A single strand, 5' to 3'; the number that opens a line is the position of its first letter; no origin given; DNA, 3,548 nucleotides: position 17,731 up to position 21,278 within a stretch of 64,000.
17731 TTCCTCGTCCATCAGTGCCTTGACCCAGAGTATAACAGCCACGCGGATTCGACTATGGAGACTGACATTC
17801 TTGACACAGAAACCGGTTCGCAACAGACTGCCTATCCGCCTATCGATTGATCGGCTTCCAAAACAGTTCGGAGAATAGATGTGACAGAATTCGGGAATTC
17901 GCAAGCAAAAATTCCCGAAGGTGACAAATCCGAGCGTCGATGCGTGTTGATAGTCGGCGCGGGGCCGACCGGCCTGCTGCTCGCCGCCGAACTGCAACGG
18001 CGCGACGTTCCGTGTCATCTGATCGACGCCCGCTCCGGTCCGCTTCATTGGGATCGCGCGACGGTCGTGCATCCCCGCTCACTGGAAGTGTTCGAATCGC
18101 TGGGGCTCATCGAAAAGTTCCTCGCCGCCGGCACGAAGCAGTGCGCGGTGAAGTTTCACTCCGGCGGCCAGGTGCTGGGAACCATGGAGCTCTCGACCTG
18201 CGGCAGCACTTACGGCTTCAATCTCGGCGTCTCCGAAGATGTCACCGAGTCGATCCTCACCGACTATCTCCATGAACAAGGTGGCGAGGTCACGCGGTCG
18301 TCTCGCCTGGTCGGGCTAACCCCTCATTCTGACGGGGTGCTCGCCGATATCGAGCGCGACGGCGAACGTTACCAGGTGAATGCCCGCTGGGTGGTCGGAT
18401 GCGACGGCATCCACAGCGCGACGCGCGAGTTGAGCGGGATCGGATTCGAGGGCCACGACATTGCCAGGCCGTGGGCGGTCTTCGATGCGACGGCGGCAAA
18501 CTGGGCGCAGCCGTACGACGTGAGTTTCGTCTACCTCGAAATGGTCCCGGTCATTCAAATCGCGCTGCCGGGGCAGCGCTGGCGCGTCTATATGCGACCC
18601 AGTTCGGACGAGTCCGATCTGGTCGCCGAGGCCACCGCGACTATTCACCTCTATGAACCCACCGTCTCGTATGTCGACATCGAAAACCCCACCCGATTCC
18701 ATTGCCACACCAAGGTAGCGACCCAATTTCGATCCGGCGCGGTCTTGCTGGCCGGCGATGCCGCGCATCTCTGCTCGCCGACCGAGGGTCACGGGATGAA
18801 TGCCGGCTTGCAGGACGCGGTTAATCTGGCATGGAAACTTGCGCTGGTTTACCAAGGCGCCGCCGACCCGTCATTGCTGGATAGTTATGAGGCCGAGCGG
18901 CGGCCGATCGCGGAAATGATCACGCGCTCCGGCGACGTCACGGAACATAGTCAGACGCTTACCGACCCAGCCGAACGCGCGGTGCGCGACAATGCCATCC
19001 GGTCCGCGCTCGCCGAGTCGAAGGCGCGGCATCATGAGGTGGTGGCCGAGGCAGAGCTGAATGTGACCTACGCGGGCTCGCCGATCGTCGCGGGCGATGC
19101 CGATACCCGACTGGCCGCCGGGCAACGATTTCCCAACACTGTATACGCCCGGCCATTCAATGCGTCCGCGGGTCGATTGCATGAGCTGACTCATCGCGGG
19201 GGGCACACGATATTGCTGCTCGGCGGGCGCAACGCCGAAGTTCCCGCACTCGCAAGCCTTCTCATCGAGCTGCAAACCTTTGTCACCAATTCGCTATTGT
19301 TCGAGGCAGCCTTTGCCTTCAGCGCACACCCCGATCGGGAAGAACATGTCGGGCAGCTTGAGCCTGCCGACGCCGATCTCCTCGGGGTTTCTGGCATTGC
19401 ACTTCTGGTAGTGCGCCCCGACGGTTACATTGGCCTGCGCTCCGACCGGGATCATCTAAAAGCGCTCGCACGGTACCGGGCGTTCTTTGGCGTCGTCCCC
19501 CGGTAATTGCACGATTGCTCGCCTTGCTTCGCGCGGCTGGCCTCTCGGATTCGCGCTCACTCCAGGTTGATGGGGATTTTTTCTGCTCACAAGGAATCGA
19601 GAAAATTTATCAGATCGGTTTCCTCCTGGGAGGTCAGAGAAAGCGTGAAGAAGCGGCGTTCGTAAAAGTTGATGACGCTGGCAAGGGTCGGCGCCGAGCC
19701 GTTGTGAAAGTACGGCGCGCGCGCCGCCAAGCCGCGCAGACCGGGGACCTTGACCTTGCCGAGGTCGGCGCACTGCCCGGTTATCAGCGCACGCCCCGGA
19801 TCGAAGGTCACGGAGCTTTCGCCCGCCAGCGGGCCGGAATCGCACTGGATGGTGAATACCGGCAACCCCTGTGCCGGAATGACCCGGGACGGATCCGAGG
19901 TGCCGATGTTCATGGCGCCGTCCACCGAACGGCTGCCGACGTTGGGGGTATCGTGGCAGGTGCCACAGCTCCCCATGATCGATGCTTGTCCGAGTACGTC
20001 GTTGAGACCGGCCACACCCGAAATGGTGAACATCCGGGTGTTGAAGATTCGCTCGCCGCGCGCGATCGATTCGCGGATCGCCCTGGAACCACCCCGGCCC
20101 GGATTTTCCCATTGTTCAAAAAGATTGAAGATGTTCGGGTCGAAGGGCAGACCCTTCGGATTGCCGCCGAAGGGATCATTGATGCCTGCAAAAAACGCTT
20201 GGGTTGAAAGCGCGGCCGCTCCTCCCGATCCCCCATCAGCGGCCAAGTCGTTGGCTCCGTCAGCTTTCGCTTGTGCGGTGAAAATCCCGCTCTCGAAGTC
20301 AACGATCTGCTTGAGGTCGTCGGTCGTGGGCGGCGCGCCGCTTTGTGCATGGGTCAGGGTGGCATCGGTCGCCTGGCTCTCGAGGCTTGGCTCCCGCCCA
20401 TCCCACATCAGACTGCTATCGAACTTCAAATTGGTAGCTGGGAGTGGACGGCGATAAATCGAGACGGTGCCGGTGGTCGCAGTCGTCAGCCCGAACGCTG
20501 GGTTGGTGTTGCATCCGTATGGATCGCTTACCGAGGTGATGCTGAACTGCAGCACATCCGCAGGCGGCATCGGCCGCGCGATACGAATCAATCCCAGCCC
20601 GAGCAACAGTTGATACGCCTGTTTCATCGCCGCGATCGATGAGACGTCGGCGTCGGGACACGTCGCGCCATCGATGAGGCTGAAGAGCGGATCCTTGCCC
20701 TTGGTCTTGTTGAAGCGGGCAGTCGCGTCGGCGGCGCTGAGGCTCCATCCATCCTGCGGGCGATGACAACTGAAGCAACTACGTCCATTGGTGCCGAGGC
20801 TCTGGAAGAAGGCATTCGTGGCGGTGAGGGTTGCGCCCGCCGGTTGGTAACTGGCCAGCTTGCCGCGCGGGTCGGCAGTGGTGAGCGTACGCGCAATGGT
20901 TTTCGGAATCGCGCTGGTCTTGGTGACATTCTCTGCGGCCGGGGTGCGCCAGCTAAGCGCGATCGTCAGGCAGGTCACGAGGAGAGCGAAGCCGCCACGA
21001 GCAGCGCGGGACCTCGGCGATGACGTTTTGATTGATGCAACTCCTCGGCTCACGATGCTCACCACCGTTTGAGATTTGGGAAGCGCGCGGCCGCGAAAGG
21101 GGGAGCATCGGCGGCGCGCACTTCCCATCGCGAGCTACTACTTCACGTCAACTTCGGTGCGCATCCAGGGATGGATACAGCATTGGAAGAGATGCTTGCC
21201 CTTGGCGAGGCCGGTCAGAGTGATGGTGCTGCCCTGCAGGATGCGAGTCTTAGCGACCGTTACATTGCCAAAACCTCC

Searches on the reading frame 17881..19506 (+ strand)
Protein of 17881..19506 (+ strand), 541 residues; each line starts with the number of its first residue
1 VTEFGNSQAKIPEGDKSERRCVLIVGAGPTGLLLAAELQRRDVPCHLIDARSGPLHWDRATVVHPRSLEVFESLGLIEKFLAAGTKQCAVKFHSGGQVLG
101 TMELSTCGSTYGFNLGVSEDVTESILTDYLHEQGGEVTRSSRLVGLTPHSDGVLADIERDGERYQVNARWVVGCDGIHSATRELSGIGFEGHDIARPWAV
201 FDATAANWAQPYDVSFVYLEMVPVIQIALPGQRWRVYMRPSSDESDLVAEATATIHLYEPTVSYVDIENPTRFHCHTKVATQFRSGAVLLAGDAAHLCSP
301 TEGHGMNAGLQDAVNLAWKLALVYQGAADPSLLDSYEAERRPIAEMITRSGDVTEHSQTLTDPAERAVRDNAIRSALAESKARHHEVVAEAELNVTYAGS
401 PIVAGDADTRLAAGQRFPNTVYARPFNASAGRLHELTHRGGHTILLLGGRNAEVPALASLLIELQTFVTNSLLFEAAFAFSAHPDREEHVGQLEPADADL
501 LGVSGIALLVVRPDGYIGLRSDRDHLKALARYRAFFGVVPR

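Call 11: search_protein_families(library=pfam, proteins=[window:17881-19506:+])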
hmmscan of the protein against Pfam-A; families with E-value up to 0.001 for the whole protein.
window:17881-19506:+ (541 aa): 4 families
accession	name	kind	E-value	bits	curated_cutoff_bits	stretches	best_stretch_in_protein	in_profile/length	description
PF01494.25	FAD_binding_3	-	1.9e-71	241.6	22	1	22-349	4-347/349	FAD binding domain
PF13450.12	NAD_binding_8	-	1e-05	26.1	21.9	1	24-54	1-31/68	NAD(P)-binding Rossmann-like domain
PF05834.18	Lycopene_cycl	-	1.7e-05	24.5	23.4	1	22-182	2-146/380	Lycopene cyclase protein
PF01266.30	DAO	-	0.00066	19.7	27.9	0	22-54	2-34/353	FAD dependent oxidoreductase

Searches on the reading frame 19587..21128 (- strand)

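Call 11: search_protein_families(library=pfam, proteins=[window:19587-21128:-])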
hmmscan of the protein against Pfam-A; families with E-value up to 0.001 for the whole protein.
window:19587-21128:- (513 aa): 2 families
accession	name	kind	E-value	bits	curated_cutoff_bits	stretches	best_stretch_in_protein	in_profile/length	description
PF21419.2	RoxA-like_Cyt-c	-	3.3e-08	33.4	26.7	1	462-491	5-34/39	RoxA-like, cytochrome c-like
PF03150.19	CCP_MauG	-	7.5e-08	33.6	25.6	1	113-264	19-89/149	Di-haem cytochrome c peroxidase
